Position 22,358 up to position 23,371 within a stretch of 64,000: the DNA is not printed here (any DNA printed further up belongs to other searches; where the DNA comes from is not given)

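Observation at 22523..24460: Two long arrays of strictly 13-residue helical repeats (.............) flanking a beta-propeller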

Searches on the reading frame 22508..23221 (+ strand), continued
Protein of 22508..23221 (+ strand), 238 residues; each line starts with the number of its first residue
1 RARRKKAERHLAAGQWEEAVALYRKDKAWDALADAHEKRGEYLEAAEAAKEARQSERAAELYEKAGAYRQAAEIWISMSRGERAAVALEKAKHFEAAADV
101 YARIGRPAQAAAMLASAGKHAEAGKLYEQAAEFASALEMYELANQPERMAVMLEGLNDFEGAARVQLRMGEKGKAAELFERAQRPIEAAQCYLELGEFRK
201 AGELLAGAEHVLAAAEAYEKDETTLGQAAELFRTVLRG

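Call 61: search_solved_structures(query=A3, max_evalue=0.01, show_alignments=3)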
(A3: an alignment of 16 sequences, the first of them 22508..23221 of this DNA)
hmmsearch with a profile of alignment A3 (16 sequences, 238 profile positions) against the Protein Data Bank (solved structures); distinct sequences matched with E-value up to 0.01: 74 (the best 60 are shown).
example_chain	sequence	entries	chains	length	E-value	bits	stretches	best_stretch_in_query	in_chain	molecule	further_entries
8bd7_S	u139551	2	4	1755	1.2e-24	90.4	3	10-205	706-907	Intraflagellar transport protein 172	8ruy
9qhb_A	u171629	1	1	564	1.3e-21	80.5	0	9-52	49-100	Engineered tetratricopeptide repeat protein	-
8hme_E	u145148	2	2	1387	1.8e-16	63.6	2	45-193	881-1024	WD40 repeat protein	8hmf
8hme_D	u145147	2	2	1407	2.2e-15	60.1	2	17-196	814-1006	Intraflagellar transporter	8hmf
8bda_I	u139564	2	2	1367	5.4e-15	58.8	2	41-199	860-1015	Intraflagellar transport protein 144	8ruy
8fgw_C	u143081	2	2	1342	3.1e-13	53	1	72-197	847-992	WD repeat-containing protein 19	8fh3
8bbf_A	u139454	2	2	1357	3.2e-13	53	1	73-194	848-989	WD repeat-containing protein 19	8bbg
8bda_G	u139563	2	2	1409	9.6e-13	51.4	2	11-193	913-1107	Intraflagellar transport particle protein 140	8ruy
9qhc_A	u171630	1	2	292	2.3e-12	50.2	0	9-53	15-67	Engineered tetratricopeptide repeat protein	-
8bbf_B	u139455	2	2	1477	2.9e-12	49.9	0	70-168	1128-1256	Intraflagellar transport protein 140 homolog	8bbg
8fgw_E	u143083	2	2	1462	2.9e-12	49.8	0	70-168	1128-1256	Intraflagellar transport protein 140 homolog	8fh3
8f5o_F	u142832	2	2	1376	5.3e-11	45.7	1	6-190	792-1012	WD_REPEATS_REGION domain-containing protein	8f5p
8bu0_A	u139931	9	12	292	5.5e-11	45.7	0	9-52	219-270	Consensus tetratricopeptide repeat protein | Crystal structure of an 8-repeat consensus TPR superhelix with Zinc. | Monomer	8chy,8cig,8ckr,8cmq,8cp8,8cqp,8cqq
8f5o_C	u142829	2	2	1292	1.7e-10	44.1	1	78-156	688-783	Intraflagellar transport protein 122 homolog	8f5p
9gzg_A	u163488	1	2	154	6.3e-10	42.2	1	117-197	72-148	Engineered CTPR protein with glutamic acids for conductivity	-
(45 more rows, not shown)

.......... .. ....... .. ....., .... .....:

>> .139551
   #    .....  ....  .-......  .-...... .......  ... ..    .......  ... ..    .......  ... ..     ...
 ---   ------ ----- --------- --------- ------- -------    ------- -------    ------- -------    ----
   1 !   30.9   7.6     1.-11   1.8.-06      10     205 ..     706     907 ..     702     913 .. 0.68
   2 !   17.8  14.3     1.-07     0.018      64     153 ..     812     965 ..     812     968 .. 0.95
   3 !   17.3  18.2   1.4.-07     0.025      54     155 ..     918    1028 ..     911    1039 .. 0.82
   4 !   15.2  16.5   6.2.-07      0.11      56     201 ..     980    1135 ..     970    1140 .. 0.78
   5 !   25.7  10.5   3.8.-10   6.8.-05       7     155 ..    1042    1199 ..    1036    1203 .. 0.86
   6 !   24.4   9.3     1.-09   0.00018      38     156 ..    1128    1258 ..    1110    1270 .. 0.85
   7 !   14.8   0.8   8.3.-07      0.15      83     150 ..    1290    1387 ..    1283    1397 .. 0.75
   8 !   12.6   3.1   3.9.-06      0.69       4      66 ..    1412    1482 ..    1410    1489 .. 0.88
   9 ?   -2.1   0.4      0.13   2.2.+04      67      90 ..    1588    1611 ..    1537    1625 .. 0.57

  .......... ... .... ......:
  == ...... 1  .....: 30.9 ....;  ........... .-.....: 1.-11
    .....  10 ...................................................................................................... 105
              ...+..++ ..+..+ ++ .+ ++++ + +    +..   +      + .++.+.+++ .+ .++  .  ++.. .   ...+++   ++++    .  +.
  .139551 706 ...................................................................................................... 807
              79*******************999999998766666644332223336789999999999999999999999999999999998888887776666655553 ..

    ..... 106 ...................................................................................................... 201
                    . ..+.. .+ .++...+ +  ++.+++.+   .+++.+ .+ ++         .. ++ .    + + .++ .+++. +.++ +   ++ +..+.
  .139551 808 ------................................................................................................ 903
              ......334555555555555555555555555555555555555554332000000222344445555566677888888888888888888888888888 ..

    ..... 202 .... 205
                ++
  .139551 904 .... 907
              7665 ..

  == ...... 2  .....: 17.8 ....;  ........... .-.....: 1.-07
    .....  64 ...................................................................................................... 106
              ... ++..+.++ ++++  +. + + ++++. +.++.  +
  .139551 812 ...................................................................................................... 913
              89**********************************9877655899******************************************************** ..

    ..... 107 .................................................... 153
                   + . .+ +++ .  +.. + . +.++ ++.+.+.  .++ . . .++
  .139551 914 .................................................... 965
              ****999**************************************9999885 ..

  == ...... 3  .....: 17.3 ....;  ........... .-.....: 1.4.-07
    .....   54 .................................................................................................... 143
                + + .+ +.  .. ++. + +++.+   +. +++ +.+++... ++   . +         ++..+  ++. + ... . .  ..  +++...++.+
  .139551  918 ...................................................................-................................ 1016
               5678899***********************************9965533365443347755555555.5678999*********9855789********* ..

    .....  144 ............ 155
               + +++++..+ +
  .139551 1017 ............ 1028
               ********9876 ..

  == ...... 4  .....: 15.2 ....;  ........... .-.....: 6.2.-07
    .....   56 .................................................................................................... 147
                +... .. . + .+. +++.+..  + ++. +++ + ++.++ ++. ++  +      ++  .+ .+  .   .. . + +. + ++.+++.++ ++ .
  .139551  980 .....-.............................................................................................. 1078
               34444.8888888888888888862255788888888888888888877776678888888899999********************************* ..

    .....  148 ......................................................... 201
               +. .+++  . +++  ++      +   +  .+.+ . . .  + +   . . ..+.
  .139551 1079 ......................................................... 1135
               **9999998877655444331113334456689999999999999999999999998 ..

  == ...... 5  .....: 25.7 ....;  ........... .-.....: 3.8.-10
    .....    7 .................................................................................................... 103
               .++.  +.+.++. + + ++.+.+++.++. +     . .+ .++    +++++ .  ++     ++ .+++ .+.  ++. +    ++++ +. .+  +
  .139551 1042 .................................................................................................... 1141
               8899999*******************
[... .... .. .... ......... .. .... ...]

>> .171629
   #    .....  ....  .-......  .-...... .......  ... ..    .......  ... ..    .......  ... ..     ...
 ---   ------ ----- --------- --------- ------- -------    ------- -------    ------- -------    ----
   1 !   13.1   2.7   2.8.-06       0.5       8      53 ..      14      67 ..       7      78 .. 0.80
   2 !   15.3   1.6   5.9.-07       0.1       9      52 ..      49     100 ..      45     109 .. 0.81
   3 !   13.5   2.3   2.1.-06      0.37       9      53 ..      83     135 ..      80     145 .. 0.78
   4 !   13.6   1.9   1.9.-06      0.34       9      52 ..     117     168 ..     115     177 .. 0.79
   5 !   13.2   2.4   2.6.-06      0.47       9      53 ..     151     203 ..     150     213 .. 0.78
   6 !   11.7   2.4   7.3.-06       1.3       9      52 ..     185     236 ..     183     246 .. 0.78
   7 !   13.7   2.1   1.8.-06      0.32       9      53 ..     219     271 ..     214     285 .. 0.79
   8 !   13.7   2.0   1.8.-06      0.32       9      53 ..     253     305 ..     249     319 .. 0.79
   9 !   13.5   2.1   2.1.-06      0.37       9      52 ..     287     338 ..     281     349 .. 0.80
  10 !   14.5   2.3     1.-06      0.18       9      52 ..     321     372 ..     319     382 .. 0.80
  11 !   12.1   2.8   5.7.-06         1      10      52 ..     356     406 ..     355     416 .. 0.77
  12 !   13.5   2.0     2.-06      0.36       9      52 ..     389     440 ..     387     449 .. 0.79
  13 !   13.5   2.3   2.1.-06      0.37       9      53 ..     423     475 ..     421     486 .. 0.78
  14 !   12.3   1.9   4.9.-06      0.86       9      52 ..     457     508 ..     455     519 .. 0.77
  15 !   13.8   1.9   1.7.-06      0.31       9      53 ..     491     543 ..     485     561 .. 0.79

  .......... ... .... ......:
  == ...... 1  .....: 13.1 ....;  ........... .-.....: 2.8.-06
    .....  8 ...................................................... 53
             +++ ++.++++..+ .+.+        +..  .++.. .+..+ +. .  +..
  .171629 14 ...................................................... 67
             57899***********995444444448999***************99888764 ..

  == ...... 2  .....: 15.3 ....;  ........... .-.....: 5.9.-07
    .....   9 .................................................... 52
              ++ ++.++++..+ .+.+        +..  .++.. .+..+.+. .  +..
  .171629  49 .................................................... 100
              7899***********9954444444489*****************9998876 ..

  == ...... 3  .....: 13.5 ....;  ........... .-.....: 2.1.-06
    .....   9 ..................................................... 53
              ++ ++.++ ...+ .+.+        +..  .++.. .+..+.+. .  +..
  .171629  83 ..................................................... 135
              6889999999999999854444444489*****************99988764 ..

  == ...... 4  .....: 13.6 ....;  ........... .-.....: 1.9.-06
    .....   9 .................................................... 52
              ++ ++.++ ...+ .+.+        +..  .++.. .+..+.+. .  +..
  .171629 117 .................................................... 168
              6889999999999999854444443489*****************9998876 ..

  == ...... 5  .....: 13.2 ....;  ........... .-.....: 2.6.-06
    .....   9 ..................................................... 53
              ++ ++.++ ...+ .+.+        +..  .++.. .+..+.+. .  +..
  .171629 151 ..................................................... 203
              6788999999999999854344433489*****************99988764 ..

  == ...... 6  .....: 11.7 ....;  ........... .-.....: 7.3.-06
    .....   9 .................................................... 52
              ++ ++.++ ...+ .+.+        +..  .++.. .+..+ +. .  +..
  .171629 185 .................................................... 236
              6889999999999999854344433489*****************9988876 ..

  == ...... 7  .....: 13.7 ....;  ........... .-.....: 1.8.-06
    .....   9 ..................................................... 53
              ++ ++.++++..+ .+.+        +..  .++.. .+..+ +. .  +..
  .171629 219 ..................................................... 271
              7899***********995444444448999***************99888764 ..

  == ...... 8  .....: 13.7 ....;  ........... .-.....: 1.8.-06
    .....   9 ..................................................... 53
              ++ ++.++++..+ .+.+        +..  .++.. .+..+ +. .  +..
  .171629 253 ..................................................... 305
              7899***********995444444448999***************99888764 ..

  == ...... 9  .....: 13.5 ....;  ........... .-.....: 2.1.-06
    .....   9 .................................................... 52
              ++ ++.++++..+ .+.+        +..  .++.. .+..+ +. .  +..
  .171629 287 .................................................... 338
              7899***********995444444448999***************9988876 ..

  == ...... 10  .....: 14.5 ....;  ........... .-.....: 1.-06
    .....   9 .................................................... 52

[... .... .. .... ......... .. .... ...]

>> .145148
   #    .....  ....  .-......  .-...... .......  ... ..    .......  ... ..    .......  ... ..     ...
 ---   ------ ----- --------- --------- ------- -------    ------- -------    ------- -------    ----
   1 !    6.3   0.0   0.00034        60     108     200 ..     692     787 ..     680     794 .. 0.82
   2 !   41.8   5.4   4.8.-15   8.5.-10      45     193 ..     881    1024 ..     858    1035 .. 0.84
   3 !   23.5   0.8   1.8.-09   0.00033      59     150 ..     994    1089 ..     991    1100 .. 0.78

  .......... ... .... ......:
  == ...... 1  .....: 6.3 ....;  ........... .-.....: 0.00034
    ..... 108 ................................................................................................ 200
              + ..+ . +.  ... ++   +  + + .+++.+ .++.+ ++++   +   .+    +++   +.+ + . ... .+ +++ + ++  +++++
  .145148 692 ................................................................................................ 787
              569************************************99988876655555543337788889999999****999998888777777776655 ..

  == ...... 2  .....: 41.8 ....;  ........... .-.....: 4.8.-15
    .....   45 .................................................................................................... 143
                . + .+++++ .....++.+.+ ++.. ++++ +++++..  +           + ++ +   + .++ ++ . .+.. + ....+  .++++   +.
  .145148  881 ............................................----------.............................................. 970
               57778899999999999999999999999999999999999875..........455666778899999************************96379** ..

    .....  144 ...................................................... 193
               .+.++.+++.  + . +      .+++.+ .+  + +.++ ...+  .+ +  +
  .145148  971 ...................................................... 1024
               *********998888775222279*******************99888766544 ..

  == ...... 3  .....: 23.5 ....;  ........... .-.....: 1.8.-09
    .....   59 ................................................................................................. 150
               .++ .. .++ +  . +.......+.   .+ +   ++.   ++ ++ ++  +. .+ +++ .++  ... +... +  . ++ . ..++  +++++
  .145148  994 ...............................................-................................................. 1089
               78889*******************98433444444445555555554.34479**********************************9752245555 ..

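Call 76: search_protein_families(library=pfam, alignment_id=A5, max_evalue=0.00001)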
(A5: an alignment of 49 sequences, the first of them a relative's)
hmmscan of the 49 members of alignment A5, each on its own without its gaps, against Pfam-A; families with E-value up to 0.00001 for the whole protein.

A. member 1, P0121 (1089 aa): 13 families
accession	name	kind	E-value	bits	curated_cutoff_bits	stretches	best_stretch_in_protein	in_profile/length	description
PF00069.31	Pkinase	-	2e-53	181.9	31.7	1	828-1072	1-253/263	Protein kinase domain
PF07714.23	PK_Tyr_Ser-Thr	-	2.4e-34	119.3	23.1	1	830-1071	3-249/258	Protein tyrosine and serine/threonine kinase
PF13570.13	Beta-prop_ACSF4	-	7e-13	49.1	133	1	243-467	39-267/329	Beta-alanine-activating enzyme, beta-propeller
PF13176.12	TPR_7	-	1.5e-12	46.9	27.9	0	749-780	3-34/36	Tetratricopeptide repeat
PF14938.12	SNAP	-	9.5e-12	45.4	25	0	630-772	32-182/282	Soluble NSF attachment protein, SNAP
PF13428.12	TPR_14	-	1.5e-11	44.2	23.5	0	746-786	2-42/44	Tetratricopeptide repeat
PF23414.1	Beta-prop_EML_2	-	1.1e-10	41.7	90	0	238-321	25-109/266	Echinoderm microtubule-associated protein second beta-propeller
PF25170.1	TPR_WDR35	-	9.8e-09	35.5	27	0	10-38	9-37/68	WD repeat-containing protein 35, TPR repeats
PF13360.13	PQQ_2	-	3.3e-08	33.9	27.6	1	273-472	2-214/233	Outer membrane protein assembly factor BamB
PF13174.12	TPR_6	-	2.9e-07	31.1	26.3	0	746-772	1-27/33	Tetratricopeptide repeat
PF13432.12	TPR_16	-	5.1e-07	30.5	32.7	0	645-702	3-60/65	Tetratricopeptide repeat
PF24762.1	TPR_IF140-IFT172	-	2.3e-06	27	26.8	0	528-732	231-428/486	IF140/IFT172 TPR domain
PF07719.23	TPR_2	-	4.1e-06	27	27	0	746-777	2-33/34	Tetratricopeptide repeat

B. families by the number of members that match (of 49 scanned): 35 families (the first 25 are shown)
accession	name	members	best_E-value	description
PF14938.12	SNAP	41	2.5e-18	Soluble NSF attachment protein, SNAP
PF00637.26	Clathrin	34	1.2e-15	Region in Clathrin and VPS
PF13176.12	TPR_7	31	3.2e-19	Tetratricopeptide repeat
PF07719.23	TPR_2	28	9.8e-18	Tetratricopeptide repeat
PF24762.1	TPR_IF140-IFT172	26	5e-13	IF140/IFT172 TPR domain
PF00069.31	Pkinase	23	6.3e-63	Protein kinase domain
PF07714.23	PK_Tyr_Ser-Thr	23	5.2e-43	Protein tyrosine and serine/threonine kinase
PF23774.1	TPR_GEMI5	23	1.5e-13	GEMI5 TPR domain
PF13428.12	TPR_14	21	5.6e-14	Tetratricopeptide repeat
PF25295.1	TPR_IFT122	17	7.1e-12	IFT122, TPR domain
PF13424.12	TPR_12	16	2e-14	Tetratricopeptide repeat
PF13174.12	TPR_6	14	1.7e-16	Tetratricopeptide repeat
PF25170.1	TPR_WDR35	12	2.4e-13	WD repeat-containing protein 35, TPR repeats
PF13181.12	TPR_8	11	1.6e-16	Tetratricopeptide repeat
PF00580.27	UvrD-helicase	10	3.4e-20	UvrD/REP helicase N-terminal domain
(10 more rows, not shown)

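Call 78: search_protein_families(library=padloc, proteins=[P0124, P0126], max_evalue=0.001)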
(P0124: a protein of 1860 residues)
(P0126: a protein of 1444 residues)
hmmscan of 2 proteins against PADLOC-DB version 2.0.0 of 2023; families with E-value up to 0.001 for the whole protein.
P0124 (1860 aa): 2 families
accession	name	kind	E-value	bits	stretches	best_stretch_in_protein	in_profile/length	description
PDLC00133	GajB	-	5.7e-06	23.6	1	657-755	204-296/382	UrvD helicase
PDLC00140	GajB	-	8.9e-05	19.9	0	858-897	312-351/365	UrvD helicase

P0126 (1444 aa): 16 families
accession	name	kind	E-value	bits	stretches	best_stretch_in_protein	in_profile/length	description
PDLC00122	GajB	-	4.9e-09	33.6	1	540-611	418-480/502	UrvD helicase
PDLC00148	GajB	-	6.9e-08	29.9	1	376-609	151-353/369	UrvD helicase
PDLC00104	GajB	-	8.2e-07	26.1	0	546-604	505-565/574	UrvD helicase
PDLC00127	GajB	-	9.2e-07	25.7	0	542-605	503-569/594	UrvD helicase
PDLC00132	GajB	-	1.1e-06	25.6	0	179-482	15-305/625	UrvD helicase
PDLC00135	GajB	-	1.7e-06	25.2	0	538-605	506-583/603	UrvD helicase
PDLC00140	GajB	-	1.9e-06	25.3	1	549-604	293-348/365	UrvD helicase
PDLC03802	RTasHel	-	2.7e-05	21.2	0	549-617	605-667/675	DRT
PDLC01734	typeIV_RecD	-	6.4e-05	19.4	0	557-617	682-731/763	RecD_0_IVD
PDLC00111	GajB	-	0.00013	18.7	0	457-482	262-287/625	UrvD helicase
PDLC00119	GajB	-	0.00056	17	0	541-619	481-560/565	UrvD helicase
PDLC02350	AbiO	-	0.00059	16.7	0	544-601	391-452/468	AbiO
PDLC03813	RTasNERD-Hel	-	0.00062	17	0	163-225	210-268/519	DRT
PDLC00123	GajB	-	0.00082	16.1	0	540-614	437-519/540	UrvD helicase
PDLC02372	Nhi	-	0.00088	16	0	537-604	389-457/470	-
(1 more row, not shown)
